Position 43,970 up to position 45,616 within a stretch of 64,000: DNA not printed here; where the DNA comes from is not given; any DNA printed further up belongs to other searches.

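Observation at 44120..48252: Three tandem TagF-like (Glyphos_transf) paralogs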

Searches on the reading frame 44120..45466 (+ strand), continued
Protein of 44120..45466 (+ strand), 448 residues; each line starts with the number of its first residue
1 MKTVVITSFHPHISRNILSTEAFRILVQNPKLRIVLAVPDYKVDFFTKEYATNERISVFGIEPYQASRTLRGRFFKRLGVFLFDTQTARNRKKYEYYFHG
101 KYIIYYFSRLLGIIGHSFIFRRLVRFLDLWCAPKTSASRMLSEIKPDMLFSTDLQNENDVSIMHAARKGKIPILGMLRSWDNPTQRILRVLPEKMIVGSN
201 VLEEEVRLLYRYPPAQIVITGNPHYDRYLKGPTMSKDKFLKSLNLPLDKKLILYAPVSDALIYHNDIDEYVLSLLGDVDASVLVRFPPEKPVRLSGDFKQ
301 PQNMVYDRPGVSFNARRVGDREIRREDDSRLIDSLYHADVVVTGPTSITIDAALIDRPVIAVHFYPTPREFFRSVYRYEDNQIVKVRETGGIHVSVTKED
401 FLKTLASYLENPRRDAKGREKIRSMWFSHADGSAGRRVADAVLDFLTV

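Call 25: find_encoding_contigs(protein=P0104, flank=10000, max_places=1)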
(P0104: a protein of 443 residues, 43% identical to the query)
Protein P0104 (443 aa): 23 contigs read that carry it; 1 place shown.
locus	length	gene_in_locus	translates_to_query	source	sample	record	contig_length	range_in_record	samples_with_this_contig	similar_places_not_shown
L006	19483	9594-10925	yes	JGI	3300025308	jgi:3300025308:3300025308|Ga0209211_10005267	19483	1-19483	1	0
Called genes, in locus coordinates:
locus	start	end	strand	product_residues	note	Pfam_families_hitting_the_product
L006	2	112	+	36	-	?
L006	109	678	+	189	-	PF05148:Methyltransf_8 (weak), PF13489:Methyltransf_23, PF01209:Ubie_methyltran (weak), PF08241:Methyltransf_11, PF08242:Methyltransf_12 (weak), PF13649:Methyltransf_25 (weak), PF13847:Methyltransf_31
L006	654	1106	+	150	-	PF01467:CTP_transf_like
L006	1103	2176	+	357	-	PF13439:Glyco_transf_4, PF20706:GT4-conflict, PF00534:Glycos_transf_1, PF13692:Glyco_trans_1_4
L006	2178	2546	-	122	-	PF14667:Polysacc_synt_C, PF00190:Cupin_1, PF07883:Cupin_2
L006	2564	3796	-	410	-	PF08421:Methyltransf_13, PF13489:Methyltransf_23, PF08241:Methyltransf_11 (faint), PF08242:Methyltransf_12 (weak), PF08484:Methyltransf_14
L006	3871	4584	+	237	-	PF00106:adh_short, PF08659:KR (weak), PF13561:adh_short_C2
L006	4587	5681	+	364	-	PF13439:Glyco_transf_4, PF13477:Glyco_trans_4_2 (faint), PF13579:Glyco_trans_4_4 (weak), PF20706:GT4-conflict, PF00534:Glycos_transf_1, PF13692:Glyco_trans_1_4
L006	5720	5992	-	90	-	-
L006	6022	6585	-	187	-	PF00293:NUDIX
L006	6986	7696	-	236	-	-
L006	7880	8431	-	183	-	PF08241:Methyltransf_11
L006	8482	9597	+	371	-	PF01075:Glyco_transf_9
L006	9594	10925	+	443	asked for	PF04464:Glyphos_transf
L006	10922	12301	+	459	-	PF04464:Glyphos_transf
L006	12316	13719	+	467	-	PF04464:Glyphos_transf (faint)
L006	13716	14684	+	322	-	PF00535:Glycos_transf_2 (weak)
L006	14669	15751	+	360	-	PF01266:DAO, PF02558:ApbA (faint), PF02737:3HCDH_N (faint), PF13450:NAD_binding_8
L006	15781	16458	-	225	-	-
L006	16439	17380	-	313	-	PF00892:EamA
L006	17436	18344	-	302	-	PF01408:GFO_IDH_MocA, PF03807:F420_oxidored (faint), PF22725:GFO_IDH_MocA_C3 (weak)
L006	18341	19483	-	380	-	?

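Call 27: find_encoding_contigs(protein=P0030, flank=10000, max_places=1)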
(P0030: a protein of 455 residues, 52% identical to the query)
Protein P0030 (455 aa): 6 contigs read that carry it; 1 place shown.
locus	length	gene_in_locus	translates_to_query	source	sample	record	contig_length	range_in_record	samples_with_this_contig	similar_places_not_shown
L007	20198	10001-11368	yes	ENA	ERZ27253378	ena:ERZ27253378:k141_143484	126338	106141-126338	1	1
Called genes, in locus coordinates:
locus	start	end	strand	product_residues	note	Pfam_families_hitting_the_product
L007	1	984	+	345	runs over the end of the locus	PF00106:adh_short (weak), PF01073:3Beta_HSD, PF01370:Epimerase, PF02719:Polysacc_synt_2 (weak), PF04321:RmlD_sub_bind, PF07993:NAD_binding_4, PF16363:GDP_Man_Dehyd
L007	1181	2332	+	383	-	PF00534:Glycos_transf_1, PF13692:Glyco_trans_1_4, PF13524:Glyco_trans_1_2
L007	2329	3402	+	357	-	PF13439:Glyco_transf_4, PF20706:GT4-conflict, PF00534:Glycos_transf_1, PF13692:Glyco_trans_1_4, PF13524:Glyco_trans_1_2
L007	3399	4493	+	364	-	PF13477:Glyco_trans_4_2 (weak), PF13439:Glyco_transf_4, PF13579:Glyco_trans_4_4, PF20706:GT4-conflict, PF00534:Glycos_transf_1, PF13692:Glyco_trans_1_4, PF13524:Glyco_trans_1_2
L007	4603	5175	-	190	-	PF08241:Methyltransf_11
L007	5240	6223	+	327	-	PF01370:Epimerase, PF04321:RmlD_sub_bind (weak), PF05368:NmrA, PF16363:GDP_Man_Dehyd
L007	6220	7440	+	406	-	PF13439:Glyco_transf_4 (weak), PF20706:GT4-conflict, PF00534:Glycos_transf_1, PF13692:Glyco_trans_1_4, PF13524:Glyco_trans_1_2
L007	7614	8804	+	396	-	PF13439:Glyco_transf_4, PF20706:GT4-conflict, PF00534:Glycos_transf_1, PF13692:Glyco_trans_1_4, PF13524:Glyco_trans_1_2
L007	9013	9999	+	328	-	-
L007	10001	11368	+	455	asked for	PF04464:Glyphos_transf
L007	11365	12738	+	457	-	PF04464:Glyphos_transf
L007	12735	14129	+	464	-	PF04464:Glyphos_transf (faint)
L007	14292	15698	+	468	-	PF04464:Glyphos_transf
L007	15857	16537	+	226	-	PF13489:Methyltransf_23, PF13847:Methyltransf_31 (weak), PF08241:Methyltransf_11, PF08242:Methyltransf_12 (weak), PF13649:Methyltransf_25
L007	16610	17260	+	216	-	PF05148:Methyltransf_8 (weak), PF13489:Methyltransf_23, PF13847:Methyltransf_31 (weak), PF08241:Methyltransf_11, PF08242:Methyltransf_12 (weak), PF13649:Methyltransf_25 (weak)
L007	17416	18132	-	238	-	PF02348:CTP_transf_3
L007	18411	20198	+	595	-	PF00664:ABC_membrane, PF00005:ABC_tran, PF02463:SMC_N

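Call 28: find_encoding_contigs(protein=P0077, flank=10000, max_places=1)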
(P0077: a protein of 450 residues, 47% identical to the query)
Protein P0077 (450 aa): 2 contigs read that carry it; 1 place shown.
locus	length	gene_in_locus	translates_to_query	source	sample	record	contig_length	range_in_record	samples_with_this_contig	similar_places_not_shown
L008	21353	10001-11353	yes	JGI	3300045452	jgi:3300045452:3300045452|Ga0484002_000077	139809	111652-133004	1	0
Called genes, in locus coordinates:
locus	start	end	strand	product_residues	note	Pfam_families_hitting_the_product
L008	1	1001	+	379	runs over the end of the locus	PF00535:Glycos_transf_2, PF13641:Glyco_tranf_2_3 (weak), PF04138:GtrA_DPMS_TM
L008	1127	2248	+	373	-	PF13439:Glyco_transf_4, PF00534:Glycos_transf_1, PF13692:Glyco_trans_1_4, PF13524:Glyco_trans_1_2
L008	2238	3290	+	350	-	PF00106:adh_short (weak), PF01073:3Beta_HSD, PF01370:Epimerase, PF02719:Polysacc_synt_2 (weak), PF04321:RmlD_sub_bind (weak), PF08659:KR (weak), PF16363:GDP_Man_Dehyd, PF07993:NAD_binding_4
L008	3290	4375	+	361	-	PF13439:Glyco_transf_4 (weak), PF20706:GT4-conflict, PF00534:Glycos_transf_1, PF13692:Glyco_trans_1_4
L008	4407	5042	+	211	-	PF13489:Methyltransf_23, PF08241:Methyltransf_11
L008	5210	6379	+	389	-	PF01075:Glyco_transf_9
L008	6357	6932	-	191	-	PF13489:Methyltransf_23, PF08241:Methyltransf_11, PF13847:Methyltransf_31 (weak), PF13649:Methyltransf_25 (weak)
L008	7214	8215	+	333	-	PF01075:Glyco_transf_9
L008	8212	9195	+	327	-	PF01370:Epimerase, PF04321:RmlD_sub_bind, PF01073:3Beta_HSD, PF16363:GDP_Man_Dehyd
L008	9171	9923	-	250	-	PF05175:MTS (weak), PF05724:TPMT (faint), PF13489:Methyltransf_23, PF01209:Ubie_methyltran (weak), PF13847:Methyltransf_31, PF08241:Methyltransf_11, PF08242:Methyltransf_12, PF13649:Methyltransf_25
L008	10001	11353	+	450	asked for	PF04464:Glyphos_transf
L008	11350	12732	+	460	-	PF04464:Glyphos_transf (weak)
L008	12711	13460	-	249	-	PF01596:Methyltransf_3 (weak)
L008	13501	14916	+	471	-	PF04464:Glyphos_transf (weak)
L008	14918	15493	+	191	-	PF13580:SIS_2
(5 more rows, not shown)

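Call 29: find_encoding_contigs(protein=P0047, flank=10000, max_places=1)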
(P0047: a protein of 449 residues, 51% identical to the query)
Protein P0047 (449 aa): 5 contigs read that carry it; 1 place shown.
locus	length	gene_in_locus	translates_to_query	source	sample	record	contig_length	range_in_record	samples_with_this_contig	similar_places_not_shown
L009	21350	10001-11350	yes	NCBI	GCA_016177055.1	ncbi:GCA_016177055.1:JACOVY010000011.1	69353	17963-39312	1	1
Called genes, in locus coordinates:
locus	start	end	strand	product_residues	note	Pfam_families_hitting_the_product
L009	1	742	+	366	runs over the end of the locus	PF13439:Glyco_transf_4, PF13579:Glyco_trans_4_4 (weak), PF20706:GT4-conflict, PF00534:Glycos_transf_1, PF13692:Glyco_trans_1_4, PF13524:Glyco_trans_1_2 (weak)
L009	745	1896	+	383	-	PF01075:Glyco_transf_9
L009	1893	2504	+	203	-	PF13489:Methyltransf_23 (faint), PF08241:Methyltransf_11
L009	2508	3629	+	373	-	PF20706:GT4-conflict (weak), PF00534:Glycos_transf_1, PF13524:Glyco_trans_1_2, PF13692:Glyco_trans_1_4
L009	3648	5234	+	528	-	-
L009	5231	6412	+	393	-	PF13439:Glyco_transf_4, PF13579:Glyco_trans_4_4, PF00534:Glycos_transf_1, PF13692:Glyco_trans_1_4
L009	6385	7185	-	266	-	PF13489:Methyltransf_23 (weak), PF08241:Methyltransf_11, PF13649:Methyltransf_25, PF13847:Methyltransf_31 (weak)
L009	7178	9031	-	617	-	PF13522:GATase_6, PF13537:GATase_7, PF00733:Asn_synthase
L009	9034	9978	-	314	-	PF00535:Glycos_transf_2, PF10111:Glyco_tranf_2_2 (weak), PF13641:Glyco_tranf_2_3 (weak)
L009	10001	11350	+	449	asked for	PF04464:Glyphos_transf (weak)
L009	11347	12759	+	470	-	-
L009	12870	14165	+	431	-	-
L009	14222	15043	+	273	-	PF13489:Methyltransf_23, PF07021:MetW, PF13847:Methyltransf_31, PF08241:Methyltransf_11, PF08242:Methyltransf_12, PF13649:Methyltransf_25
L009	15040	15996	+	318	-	PF03706:LPG_synthase_TM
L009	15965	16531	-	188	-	PF13580:SIS_2, PF01380:SIS (weak)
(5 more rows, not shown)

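Call 32: predict_structure(alignment_id=A1)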
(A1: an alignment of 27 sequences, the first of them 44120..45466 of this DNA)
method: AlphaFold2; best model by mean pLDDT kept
length: 448 residues; sequences in the alignment: 27
mean_pLDDT: 92.6   pTM: 0.90
mean pLDDT of the five models: 92.6, 92.4, 91.9, 91.1, 90.7
residues with pLDDT >= 90: 348; 70-90: 95; 50-70: 5; < 50: 0
segments of 3 or more residues with pLDDT < 50: none
pLDDT, mean of each block of 10 residues (from residue 1): 95 89 95 96 94 93 87 89 91 91 93 90 91 88 97 93 95 91 83 95 92 95 93 96 96 95 91 97 93 90 95 70 91 97 94 96 94 92 93 97 98 97 89 96 93
secondary structure, 60 per line:
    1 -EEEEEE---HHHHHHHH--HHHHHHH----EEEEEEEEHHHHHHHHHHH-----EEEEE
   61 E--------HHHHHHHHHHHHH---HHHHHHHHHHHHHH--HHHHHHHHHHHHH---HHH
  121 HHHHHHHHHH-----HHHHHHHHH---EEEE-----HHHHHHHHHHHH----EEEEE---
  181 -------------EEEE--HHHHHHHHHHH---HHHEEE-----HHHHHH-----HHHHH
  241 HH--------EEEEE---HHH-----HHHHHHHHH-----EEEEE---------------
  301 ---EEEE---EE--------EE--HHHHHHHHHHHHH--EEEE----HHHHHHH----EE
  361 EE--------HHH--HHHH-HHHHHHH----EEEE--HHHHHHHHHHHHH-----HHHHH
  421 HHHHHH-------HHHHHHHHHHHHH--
elements in order: E2-7 H11-18 H21-27 E32-39 H40-50 E56-61 H70-82 H86-99 H102-114 H118-130 H136-144 E148-151 H157-168 E173-177 E194-197 H200-210 E217-219 H225-230 H236-242 E251-255 H267-275 E281-285 E304-307 H325-337 E340-343 H348-354 E359-362 H376-379 H381-387 E392-395 H398-410 H416-426 H434-446

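Call 36: fold_search(model_id=the predicted structure, library=pdb)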
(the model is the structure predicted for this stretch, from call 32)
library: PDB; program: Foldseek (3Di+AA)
matches with E <= 10: 1342; with E <= 0.001: 315
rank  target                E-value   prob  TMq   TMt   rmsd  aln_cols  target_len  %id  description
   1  3c4q_B                1.3e-13  1.00  0.53  0.59   7.7       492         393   12  Structure of the retaining glycosyltransferase MshA : The first step in mycothiol biosynthesis. Organism : Corynebacte (released 2008-04-01)
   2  1f6d_C                7.8e-13  1.00  0.56  0.66   6.4       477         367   12  THE STRUCTURE OF UDP-N-ACETYLGLUCOSAMINE 2-EPIMERASE FROM E. COLI. (released 2000-12-13)
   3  1f6d_B                1.4e-12  1.00  0.57  0.67   6.4       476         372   14  THE STRUCTURE OF UDP-N-ACETYLGLUCOSAMINE 2-EPIMERASE FROM E. COLI. (released 2000-12-13)
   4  1f6d_A                1.6e-12  1.00  0.57  0.66   5.9       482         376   13  THE STRUCTURE OF UDP-N-ACETYLGLUCOSAMINE 2-EPIMERASE FROM E. COLI. (released 2000-12-13)
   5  3c4q_A                2.0e-12  1.00  0.54  0.60   7.3       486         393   12  Structure of the retaining glycosyltransferase MshA : The first step in mycothiol biosynthesis. Organism : Corynebacte (released 2008-04-01)
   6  3c48_B                2.6e-12  1.00  0.33  0.36  15.4       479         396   12  Structure of the retaining glycosyltransferase MshA: The first step in mycothiol biosynthesis. Organism: Corynebacteri (released 2008-03-25)
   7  3c48_A                4.1e-12  1.00  0.32  0.36  15.3       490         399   12  Structure of the retaining glycosyltransferase MshA: The first step in mycothiol biosynthesis. Organism: Corynebacteri (released 2008-03-25)
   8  1f6d_D                6.2e-12  1.00  0.57  0.67   6.5       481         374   14  THE STRUCTURE OF UDP-N-ACETYLGLUCOSAMINE 2-EPIMERASE FROM E. COLI. (released 2000-12-13)
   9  1v4v_B                1.5e-11  1.00  0.54  0.63   7.3       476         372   14  Crystal Structure Of UDP-N-Acetylglucosamine 2-Epimerase From Thermus Thermophilus HB8 (released 2003-12-02)
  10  3ot5_D                1.6e-11  1.00  0.56  0.65   6.5       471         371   13  2.2 Angstrom Resolution Crystal Structure of putative UDP-N-acetylglucosamine 2-epimerase from Listeria monocytogenes (released 2010-09-22)
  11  3ot5_B                1.7e-11  1.00  0.54  0.62   6.4       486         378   12  2.2 Angstrom Resolution Crystal Structure of putative UDP-N-acetylglucosamine 2-epimerase from Listeria monocytogenes (released 2010-09-22)
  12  8sxy_A                1.8e-11  1.00  0.54  0.65   6.5       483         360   13  X-ray crystal structure of UDP- 2,3-diacetamido-2,3-dideoxy-glucuronic acid-2-epimerase from Thermus thermophilus stra (released 2023-09-13)
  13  5zlr_A                2.3e-11  1.00  0.56  0.66   8.1       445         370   11  Structure of NeuC (released 2018-05-16)
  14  3dzc_A                2.7e-11  1.00  0.55  0.64   6.8       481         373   14  2.35 Angstrom resolution structure of WecB (VC0917), a UDP-N-acetylglucosamine 2-epimerase from Vibrio cholerae. (released 2008-08-12)
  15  3ot5_C                3.1e-11  1.00  0.53  0.62   6.7       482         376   13  2.2 Angstrom Resolution Crystal Structure of putative UDP-N-acetylglucosamine 2-epimerase from Listeria monocytogenes (released 2010-09-22)
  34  3l7m_A                1.2e-10  1.00  0.49  0.54   9.2       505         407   12  Structure of the Wall Teichoic Acid Polymerase TagF, H548A (released 2010-04-28)
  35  3l7l_D                1.2e-10  1.00  0.48  0.52   9.8       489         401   14  Structure of the Wall Teichoic Acid Polymerase TagF, H444N + CDPG (30 minute soak) (released 2010-04-28)
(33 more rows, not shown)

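Call 40: search_solved_structures(query=A2, max_evalue=10, show_alignments=5)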
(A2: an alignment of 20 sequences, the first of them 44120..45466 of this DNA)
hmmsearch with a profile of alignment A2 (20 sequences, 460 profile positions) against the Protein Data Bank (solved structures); distinct sequences matched with E-value up to 10: 7.
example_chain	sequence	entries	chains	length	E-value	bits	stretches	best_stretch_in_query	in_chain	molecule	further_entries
8va1_A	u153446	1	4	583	0.00048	22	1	299-390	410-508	Teichoic acid ribitol-phosphate polymerase TarL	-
8qoy_A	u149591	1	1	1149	0.0017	20.2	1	218-261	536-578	TagF-like capsule polymerase Cps3D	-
8sxw_A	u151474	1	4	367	1.3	10.8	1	190-288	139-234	UDP-2,3-diacetamido-2,3-dideoxy-glucuronic acid-2-epimerase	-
8sxv_A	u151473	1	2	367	1.3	10.7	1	190-288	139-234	UDP-2,3-diacetamido-2,3-dideoxy-glucuronic acid-2-epimerase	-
8sy9_A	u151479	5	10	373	1.3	10.7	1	190-288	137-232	UDP-2,3-diacetamido-2,3-dideoxy-glucuronic acid-2-epimerase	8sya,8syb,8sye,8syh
8sxy_A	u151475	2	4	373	1.3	10.7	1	190-288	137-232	UDP-2,3-diacetamido-2,3-dideoxy-glucuronic acid-2-epimerase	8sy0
8syd_A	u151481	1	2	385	1.4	10.6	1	190-288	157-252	UDP-2,3-diacetamido-2,3-dideoxy-glucuronic acid-2-epimerase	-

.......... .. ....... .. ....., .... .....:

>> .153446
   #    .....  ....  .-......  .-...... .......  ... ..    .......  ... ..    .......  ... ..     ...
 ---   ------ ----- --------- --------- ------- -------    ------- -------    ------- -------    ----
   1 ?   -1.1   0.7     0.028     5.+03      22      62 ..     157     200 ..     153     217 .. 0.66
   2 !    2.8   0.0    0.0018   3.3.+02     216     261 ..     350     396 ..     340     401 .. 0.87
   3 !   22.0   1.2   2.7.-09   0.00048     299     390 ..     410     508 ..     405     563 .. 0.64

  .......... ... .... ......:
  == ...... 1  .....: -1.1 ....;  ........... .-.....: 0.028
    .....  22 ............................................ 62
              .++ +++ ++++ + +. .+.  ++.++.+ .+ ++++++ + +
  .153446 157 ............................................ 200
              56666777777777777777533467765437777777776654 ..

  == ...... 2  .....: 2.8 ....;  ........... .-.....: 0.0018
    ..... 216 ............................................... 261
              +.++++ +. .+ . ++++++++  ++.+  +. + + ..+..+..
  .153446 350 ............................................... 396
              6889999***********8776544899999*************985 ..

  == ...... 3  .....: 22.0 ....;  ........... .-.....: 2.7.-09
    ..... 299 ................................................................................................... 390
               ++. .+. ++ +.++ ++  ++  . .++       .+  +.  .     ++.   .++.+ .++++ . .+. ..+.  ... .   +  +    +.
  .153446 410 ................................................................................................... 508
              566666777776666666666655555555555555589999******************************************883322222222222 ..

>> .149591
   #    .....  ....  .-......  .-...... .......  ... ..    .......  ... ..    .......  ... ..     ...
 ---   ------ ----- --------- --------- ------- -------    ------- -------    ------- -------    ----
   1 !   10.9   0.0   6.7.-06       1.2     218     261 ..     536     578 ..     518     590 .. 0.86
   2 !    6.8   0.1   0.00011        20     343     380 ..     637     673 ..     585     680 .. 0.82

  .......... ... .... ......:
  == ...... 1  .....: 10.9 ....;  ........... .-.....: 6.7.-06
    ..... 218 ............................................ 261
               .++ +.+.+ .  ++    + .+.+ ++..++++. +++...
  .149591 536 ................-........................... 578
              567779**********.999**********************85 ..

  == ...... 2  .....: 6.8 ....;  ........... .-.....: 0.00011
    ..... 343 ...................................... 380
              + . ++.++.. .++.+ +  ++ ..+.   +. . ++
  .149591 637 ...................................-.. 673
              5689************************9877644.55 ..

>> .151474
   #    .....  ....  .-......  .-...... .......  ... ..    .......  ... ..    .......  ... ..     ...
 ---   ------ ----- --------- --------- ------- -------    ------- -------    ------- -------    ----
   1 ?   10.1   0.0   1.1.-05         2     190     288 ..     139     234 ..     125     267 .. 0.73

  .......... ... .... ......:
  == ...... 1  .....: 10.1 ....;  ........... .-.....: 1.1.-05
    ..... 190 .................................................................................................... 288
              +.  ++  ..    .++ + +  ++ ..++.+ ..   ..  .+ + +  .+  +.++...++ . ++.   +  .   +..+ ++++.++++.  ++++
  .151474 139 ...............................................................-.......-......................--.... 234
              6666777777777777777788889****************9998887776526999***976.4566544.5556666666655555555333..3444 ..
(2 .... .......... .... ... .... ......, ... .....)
